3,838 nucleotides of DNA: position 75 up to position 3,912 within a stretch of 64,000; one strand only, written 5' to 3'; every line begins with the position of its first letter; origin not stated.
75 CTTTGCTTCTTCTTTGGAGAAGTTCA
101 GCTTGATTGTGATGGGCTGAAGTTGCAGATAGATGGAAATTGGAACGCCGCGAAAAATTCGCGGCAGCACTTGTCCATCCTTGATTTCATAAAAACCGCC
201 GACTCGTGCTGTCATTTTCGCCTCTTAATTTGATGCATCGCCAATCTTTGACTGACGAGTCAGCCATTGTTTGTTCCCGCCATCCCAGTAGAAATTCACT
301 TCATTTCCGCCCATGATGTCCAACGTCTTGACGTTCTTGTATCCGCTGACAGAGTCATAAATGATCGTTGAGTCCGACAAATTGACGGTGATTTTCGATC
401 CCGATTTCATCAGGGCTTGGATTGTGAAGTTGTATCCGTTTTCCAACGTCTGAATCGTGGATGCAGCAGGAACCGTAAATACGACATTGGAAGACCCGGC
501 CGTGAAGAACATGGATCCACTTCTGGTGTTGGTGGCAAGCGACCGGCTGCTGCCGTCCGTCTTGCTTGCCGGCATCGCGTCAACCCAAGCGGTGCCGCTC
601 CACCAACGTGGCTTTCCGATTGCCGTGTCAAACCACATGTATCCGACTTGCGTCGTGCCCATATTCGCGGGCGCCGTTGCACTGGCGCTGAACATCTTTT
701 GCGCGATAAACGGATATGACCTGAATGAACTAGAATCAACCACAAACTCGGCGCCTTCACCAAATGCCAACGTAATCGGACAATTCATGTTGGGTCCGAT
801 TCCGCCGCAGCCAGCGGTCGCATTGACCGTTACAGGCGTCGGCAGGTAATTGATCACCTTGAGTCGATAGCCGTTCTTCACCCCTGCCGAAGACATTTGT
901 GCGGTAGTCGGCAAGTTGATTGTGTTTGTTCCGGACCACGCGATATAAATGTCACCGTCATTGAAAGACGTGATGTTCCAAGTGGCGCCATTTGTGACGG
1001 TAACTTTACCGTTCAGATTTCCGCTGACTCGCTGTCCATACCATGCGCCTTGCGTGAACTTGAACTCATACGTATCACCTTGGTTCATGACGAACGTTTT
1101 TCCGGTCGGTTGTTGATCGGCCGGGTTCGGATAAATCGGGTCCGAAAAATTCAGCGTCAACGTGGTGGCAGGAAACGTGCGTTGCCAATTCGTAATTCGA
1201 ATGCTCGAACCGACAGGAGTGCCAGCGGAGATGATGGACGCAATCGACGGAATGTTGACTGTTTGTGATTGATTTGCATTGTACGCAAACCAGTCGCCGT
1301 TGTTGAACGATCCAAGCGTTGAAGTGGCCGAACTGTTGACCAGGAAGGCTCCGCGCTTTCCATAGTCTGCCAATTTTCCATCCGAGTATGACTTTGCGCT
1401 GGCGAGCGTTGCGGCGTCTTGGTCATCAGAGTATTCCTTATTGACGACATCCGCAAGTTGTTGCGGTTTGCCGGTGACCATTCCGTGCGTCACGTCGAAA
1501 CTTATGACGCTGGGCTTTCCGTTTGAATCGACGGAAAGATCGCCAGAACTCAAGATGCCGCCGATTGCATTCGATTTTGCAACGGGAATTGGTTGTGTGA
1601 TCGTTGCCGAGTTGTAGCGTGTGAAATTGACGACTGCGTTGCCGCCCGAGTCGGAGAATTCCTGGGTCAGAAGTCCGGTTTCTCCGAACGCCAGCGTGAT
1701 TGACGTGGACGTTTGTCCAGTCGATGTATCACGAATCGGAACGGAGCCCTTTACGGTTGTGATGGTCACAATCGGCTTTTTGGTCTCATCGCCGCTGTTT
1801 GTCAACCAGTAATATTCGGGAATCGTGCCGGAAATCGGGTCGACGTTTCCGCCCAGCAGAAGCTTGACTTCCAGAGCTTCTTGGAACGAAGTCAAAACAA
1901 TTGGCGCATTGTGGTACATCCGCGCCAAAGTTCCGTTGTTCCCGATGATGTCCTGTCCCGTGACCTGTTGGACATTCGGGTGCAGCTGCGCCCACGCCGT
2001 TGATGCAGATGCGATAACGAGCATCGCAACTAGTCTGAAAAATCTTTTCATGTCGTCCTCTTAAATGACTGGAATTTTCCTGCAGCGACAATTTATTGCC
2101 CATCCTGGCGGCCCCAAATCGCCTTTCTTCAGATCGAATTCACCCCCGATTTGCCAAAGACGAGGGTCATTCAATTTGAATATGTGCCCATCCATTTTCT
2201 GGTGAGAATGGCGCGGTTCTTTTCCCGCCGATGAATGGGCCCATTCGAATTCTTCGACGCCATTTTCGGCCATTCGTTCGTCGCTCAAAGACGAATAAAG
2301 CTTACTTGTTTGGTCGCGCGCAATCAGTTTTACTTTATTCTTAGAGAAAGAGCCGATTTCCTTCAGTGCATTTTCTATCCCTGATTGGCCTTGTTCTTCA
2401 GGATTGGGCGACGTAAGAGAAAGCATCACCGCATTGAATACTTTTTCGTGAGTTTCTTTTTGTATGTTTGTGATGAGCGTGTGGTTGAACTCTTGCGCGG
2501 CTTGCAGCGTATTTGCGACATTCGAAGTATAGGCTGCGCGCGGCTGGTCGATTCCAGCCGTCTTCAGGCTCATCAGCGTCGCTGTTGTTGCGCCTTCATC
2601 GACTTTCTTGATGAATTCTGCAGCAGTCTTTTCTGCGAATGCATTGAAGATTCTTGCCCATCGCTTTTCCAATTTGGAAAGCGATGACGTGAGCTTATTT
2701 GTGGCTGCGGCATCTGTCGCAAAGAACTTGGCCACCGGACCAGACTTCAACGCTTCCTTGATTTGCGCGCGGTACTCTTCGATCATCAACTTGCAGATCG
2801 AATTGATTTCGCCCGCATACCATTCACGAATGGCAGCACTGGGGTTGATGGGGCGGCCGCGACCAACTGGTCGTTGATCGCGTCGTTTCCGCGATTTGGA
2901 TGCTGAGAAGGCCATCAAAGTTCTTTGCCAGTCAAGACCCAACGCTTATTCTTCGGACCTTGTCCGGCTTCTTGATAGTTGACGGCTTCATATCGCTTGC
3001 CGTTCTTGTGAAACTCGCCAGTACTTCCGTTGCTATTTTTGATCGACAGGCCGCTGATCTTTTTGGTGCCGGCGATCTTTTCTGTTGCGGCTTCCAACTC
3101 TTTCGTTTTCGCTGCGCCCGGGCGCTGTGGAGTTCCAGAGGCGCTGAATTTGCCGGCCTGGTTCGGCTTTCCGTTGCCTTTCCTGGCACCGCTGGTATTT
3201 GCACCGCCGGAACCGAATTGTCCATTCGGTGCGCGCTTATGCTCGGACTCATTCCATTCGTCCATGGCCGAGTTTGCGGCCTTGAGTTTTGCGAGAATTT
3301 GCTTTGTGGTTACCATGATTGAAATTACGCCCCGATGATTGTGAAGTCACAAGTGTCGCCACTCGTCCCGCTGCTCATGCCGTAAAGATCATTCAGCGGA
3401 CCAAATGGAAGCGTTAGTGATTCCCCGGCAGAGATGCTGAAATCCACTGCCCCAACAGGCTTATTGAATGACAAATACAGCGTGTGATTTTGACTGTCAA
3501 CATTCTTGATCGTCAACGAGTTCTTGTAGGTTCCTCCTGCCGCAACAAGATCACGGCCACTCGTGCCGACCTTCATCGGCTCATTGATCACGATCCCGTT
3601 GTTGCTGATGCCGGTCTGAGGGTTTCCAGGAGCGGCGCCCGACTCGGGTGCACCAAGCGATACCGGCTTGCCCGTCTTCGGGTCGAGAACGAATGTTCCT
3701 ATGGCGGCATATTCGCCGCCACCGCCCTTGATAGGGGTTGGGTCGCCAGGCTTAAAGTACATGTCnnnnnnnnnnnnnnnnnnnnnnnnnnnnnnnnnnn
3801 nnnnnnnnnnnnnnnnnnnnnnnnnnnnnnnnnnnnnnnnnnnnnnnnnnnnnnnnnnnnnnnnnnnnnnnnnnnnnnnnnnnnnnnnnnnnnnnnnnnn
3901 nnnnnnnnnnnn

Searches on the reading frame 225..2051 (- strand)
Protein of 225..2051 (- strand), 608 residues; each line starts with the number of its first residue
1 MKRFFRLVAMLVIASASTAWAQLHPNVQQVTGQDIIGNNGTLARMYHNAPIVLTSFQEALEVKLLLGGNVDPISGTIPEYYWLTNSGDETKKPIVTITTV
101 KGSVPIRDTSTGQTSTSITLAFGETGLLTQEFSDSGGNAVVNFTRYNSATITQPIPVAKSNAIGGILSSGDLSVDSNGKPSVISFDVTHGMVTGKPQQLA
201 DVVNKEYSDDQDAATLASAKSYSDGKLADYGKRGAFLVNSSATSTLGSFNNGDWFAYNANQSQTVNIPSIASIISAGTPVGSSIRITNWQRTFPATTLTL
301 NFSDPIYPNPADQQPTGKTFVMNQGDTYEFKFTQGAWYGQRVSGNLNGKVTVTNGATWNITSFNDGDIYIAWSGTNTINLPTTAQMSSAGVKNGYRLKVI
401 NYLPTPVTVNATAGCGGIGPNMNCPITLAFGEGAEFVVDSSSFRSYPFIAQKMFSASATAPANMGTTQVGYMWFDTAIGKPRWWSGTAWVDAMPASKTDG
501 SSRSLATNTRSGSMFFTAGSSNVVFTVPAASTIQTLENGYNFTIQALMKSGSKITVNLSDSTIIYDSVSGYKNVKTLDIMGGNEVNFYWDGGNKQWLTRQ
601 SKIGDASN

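Call 16: search_protein_families(library=pfam, proteins=[window:225-2051:-], max_evalue=0.01)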
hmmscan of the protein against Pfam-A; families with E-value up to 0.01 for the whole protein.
window:225-2051:- (608 aa): 0 families

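Call 41: search_protein_families(library=phrogs, proteins=[window:225-2051:-], max_evalue=0.001)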
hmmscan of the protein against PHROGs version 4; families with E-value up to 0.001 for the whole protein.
window:225-2051:- (608 aa): 1 family
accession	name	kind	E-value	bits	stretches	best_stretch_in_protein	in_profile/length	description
phrog_20787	-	head and packaging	5e-06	27.6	1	467-494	37-64/67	virion structural protein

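Call 46: search_protein_families(library=pfam, proteins=[window:225-2051:-], max_evalue=1)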
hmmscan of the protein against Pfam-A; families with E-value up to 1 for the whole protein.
window:225-2051:- (608 aa): 2 families
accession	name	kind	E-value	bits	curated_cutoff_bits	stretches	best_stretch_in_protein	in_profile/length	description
PF20944.2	StcE_b-sandwich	-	0.025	15.1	27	0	316-338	48-72/75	Metalloprotease StcE, beta-sandwich domain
PF10708.14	DUF2510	-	0.3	11.3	24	1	482-493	15-26/35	Protein of unknown function (DUF2510)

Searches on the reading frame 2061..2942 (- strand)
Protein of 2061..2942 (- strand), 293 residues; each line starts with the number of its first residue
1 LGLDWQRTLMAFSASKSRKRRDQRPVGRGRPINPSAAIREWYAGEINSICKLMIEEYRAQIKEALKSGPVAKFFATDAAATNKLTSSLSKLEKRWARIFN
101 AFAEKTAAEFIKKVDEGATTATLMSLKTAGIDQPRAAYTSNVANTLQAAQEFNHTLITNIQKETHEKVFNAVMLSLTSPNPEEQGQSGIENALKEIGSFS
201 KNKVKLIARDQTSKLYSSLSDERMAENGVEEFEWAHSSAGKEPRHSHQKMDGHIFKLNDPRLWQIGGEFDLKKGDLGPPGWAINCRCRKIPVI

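Call 16: search_protein_families(library=pfam, proteins=[window:2061-2942:-], max_evalue=0.01)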
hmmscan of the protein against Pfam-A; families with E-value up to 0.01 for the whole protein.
window:2061-2942:- (293 aa): 2 families
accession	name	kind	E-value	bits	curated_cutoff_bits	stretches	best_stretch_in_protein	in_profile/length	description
PF04233.19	Phage_Mu_F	-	5.9e-12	46.8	29.6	1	185-288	16-110/112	Phage Mu protein F like protein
PF20662.3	COG4_C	-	0.002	18.3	26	0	144-226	6-85/231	Conserved oligomeric Golgi complex subunit 4, C-terminal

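Call 41: search_protein_families(library=phrogs, proteins=[window:2061-2942:-], max_evalue=0.001)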
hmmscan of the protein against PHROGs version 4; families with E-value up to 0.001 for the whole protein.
window:2061-2942:- (293 aa): 9 families
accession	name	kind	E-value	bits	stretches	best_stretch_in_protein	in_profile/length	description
phrog_324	-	head and packaging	1.3e-76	259.9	1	10-293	50-318/624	head morphogenesis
phrog_15127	-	head and packaging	1e-26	94.6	1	38-285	4-244/602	head protein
phrog_2468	-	head and packaging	2.2e-18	67.8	1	51-292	37-272/303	head morphogenesis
phrog_595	-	head and packaging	1.4e-14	55.3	1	104-293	120-298/513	head maturation protease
phrog_4529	-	head and packaging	1.5e-13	51.8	1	140-291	145-286/533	minor head protein and DNA pilot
phrog_2662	-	head and packaging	2.9e-08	33.7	1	56-290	502-706/717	portal protein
phrog_115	-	head and packaging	1.4e-06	28.7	1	189-293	227-318/665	minor head protein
phrog_3517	-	head and packaging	1.6e-05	25.4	0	206-293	237-329/371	head morphogenesis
phrog_19443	-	head and packaging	2.9e-05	23.7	1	189-292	189-284/579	minor head protein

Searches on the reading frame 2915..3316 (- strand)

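Call 16: search_protein_families(library=pfam, proteins=[window:2915-3316:-], max_evalue=0.01)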
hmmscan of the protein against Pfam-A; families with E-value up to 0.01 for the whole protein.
window:2915-3316:- (133 aa): 0 families

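Call 41: search_protein_families(library=phrogs, proteins=[window:2915-3316:-], max_evalue=0.001)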
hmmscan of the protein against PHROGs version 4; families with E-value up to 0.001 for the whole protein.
window:2915-3316:- (133 aa): 2 families
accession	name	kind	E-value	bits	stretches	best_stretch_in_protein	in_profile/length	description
phrog_30637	-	unknown function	7.1e-05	21.8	1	6-105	274-372/1119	-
phrog_15528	-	head and packaging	0.00067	19.1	1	5-51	639-679/794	portal protein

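Call 46: search_protein_families(library=pfam, proteins=[window:2915-3316:-], max_evalue=1)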
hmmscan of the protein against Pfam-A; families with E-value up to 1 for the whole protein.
window:2915-3316:- (133 aa): 0 families

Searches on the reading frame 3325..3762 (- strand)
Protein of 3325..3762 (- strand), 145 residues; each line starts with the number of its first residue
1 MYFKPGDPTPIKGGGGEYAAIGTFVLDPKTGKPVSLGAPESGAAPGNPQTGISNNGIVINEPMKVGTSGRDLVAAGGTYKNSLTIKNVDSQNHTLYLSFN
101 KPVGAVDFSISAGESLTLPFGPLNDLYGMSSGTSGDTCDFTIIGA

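Call 16: search_protein_families(library=pfam, proteins=[window:3325-3762:-], max_evalue=0.01)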
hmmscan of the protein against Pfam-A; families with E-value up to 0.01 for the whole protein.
window:3325-3762:- (145 aa): 0 families

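Call 41: search_protein_families(library=phrogs, proteins=[window:3325-3762:-], max_evalue=0.001)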
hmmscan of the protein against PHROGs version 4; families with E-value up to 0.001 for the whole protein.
window:3325-3762:- (145 aa): 0 families

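Call 46: search_protein_families(library=pfam, proteins=[window:3325-3762:-], max_evalue=1)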
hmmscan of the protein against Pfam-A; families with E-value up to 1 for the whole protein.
window:3325-3762:- (145 aa): 1 family
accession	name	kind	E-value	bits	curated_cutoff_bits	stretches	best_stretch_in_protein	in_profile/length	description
PF15547.11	C1ORF64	-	0.081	13.6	27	1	23-64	12-47/137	Steroid receptor-associated and regulated protein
